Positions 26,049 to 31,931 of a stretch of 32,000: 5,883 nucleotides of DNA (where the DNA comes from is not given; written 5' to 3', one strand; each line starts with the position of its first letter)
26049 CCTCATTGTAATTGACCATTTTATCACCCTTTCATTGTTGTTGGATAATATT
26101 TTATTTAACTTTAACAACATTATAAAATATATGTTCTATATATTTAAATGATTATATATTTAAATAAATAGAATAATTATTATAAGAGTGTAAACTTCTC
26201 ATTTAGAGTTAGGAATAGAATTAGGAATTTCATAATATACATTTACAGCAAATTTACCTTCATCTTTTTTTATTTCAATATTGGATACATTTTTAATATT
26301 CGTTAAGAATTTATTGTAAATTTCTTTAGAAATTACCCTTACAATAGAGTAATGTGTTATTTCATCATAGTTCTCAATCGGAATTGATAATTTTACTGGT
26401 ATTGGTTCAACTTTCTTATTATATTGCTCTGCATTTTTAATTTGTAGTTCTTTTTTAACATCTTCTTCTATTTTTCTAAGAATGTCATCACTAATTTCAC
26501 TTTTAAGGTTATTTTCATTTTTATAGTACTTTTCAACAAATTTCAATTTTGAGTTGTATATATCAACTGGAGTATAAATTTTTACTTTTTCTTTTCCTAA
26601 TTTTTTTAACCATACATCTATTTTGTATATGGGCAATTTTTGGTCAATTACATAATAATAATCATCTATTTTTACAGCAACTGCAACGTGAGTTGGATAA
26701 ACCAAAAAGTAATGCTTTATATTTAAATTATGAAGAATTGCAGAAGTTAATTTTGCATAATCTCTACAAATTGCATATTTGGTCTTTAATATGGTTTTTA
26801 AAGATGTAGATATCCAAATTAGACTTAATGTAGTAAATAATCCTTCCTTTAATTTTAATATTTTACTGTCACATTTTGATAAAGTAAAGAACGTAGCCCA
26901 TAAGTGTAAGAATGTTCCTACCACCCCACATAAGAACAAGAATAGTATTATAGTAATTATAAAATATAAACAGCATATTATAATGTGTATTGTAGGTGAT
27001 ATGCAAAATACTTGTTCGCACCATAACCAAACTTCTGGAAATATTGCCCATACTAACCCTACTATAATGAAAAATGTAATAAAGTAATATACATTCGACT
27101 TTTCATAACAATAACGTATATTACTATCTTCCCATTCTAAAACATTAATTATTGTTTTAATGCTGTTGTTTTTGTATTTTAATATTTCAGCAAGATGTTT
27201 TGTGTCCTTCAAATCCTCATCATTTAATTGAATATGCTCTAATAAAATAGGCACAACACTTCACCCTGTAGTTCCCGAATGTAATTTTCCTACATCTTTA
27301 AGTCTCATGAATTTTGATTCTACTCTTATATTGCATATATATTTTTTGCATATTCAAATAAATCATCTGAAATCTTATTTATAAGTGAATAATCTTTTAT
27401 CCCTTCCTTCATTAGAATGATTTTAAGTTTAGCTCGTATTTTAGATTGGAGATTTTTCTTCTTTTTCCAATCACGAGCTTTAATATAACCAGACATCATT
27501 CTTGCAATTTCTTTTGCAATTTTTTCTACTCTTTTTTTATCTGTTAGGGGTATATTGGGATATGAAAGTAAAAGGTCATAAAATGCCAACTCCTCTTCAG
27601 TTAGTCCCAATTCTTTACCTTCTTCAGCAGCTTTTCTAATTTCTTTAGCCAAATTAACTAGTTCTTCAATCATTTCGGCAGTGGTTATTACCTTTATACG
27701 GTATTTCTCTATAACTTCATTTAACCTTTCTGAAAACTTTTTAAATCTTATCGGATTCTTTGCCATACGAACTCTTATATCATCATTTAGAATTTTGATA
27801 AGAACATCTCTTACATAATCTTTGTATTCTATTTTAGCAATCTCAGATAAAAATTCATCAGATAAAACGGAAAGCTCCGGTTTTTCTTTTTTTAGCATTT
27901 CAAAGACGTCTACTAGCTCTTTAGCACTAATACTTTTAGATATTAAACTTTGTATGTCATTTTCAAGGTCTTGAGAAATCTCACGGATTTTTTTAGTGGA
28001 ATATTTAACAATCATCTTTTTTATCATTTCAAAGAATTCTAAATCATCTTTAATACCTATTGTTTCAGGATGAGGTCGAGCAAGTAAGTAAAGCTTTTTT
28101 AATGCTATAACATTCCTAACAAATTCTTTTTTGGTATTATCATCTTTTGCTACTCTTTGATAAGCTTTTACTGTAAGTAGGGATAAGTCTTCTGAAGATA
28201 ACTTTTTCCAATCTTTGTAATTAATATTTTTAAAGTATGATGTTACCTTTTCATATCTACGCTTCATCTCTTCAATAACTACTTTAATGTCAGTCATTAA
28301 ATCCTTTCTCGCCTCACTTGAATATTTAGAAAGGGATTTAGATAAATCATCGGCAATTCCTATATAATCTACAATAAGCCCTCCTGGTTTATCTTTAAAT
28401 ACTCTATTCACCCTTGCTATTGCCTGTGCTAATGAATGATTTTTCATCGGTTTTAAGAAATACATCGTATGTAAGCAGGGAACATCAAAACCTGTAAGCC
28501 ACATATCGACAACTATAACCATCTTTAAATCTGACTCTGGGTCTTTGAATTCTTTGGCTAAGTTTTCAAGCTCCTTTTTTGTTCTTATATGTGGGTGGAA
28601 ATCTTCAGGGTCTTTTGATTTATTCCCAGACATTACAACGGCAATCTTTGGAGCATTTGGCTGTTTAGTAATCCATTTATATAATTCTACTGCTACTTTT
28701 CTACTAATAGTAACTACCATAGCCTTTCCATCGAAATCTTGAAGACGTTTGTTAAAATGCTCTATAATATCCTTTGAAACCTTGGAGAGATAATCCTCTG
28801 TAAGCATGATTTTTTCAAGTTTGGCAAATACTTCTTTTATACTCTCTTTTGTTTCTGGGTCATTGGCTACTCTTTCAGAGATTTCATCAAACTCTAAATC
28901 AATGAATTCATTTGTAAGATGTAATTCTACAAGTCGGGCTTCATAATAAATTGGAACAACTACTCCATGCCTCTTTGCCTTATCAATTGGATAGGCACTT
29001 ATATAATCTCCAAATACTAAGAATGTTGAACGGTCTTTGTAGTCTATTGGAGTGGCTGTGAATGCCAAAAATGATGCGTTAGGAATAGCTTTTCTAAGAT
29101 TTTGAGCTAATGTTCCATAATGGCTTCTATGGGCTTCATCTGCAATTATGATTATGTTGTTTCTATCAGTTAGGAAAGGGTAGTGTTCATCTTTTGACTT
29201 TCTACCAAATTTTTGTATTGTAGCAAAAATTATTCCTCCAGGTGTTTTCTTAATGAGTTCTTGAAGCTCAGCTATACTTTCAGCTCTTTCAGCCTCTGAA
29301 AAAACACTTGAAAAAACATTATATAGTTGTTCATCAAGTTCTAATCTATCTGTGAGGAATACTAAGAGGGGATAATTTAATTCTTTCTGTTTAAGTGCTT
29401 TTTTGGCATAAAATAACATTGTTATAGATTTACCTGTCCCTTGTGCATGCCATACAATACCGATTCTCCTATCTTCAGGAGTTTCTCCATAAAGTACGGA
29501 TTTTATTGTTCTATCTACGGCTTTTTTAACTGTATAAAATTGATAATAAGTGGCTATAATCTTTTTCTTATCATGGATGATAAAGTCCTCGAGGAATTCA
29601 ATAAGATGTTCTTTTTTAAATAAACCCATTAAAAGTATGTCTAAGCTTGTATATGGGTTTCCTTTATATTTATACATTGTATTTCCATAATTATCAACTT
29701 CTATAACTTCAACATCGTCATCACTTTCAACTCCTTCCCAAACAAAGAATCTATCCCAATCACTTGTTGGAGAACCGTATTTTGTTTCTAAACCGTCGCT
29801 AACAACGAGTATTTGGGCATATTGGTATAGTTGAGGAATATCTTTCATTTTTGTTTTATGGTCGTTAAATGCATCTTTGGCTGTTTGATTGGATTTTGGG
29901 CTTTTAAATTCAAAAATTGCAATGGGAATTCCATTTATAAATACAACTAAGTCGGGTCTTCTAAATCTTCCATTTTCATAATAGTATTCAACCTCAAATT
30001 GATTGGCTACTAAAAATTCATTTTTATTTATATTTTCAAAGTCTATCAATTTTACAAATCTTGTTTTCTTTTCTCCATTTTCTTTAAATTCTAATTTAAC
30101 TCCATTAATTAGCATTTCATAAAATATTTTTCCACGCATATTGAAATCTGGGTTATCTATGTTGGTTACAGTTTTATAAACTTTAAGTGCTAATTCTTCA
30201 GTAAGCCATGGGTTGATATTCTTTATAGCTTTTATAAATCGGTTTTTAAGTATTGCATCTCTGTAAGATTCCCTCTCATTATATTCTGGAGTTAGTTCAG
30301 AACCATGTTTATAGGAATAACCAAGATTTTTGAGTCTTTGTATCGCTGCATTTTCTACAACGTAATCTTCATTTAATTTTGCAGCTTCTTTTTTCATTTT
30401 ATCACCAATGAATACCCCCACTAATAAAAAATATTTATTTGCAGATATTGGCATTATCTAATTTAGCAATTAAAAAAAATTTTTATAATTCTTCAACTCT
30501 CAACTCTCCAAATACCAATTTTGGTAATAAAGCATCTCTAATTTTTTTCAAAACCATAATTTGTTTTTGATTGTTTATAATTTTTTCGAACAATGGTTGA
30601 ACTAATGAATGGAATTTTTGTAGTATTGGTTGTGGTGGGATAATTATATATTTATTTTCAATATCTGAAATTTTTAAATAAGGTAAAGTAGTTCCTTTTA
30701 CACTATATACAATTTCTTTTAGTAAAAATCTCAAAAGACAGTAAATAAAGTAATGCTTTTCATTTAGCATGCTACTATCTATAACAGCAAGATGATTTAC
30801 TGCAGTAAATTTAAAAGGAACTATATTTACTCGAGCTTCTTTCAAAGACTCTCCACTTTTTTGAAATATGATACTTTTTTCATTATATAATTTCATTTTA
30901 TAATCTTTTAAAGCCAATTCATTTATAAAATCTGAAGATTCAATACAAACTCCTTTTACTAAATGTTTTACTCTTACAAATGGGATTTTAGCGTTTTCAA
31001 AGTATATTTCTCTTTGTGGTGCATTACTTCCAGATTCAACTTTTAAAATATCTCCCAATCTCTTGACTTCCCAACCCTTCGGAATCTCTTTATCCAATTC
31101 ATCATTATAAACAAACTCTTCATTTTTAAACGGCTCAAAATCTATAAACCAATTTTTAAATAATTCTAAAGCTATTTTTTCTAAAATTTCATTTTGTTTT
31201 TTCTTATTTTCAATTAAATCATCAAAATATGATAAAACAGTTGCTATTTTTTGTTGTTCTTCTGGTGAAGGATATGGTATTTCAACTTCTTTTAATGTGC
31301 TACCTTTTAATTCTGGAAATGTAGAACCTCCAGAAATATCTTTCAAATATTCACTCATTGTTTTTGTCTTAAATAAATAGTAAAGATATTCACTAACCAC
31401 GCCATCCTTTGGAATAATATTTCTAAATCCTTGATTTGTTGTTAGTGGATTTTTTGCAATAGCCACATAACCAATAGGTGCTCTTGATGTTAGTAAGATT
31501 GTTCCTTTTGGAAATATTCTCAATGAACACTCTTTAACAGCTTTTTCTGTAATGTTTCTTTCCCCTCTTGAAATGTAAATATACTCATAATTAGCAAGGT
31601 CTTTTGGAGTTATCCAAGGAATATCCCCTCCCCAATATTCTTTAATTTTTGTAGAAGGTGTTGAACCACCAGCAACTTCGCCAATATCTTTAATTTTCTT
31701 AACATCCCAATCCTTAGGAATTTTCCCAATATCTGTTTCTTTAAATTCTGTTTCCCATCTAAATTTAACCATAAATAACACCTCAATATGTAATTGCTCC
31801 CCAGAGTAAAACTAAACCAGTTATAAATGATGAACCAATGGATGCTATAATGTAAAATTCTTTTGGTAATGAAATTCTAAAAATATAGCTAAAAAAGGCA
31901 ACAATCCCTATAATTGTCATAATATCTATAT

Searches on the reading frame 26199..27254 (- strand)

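Call 55: search_protein_families(library=pfam, proteins=[window:26199-27254:-], max_evalue=0.001)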
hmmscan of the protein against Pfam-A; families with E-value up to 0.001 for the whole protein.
window:26199-27254:- (351 aa): 1 family
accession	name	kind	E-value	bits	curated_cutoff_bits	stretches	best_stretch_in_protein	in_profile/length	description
PF04473.18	DUF553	-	1.1e-37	129.1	20.5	1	17-233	2-140/140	Transglutaminase-like domain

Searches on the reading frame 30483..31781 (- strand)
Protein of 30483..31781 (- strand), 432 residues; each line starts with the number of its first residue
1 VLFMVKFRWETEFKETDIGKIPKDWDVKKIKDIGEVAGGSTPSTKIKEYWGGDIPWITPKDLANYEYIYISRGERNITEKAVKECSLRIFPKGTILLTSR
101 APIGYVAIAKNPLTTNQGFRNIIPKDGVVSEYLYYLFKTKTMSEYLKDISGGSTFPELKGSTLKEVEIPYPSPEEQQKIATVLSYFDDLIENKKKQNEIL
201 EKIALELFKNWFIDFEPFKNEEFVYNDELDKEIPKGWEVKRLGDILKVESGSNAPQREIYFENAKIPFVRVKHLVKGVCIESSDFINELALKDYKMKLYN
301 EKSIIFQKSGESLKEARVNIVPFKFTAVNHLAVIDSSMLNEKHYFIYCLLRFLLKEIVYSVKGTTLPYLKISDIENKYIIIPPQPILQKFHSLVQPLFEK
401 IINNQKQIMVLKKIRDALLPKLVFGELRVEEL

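Call 55: search_protein_families(library=pfam, proteins=[window:30483-31781:-], max_evalue=0.001)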
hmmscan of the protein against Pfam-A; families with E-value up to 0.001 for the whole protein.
window:30483-31781:- (432 aa): 1 family
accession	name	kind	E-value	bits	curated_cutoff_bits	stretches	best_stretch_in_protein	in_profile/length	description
PF01420.25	Methylase_S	-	3e-62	210.2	22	2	22-200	1-166/168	Type I restriction modification DNA specificity domain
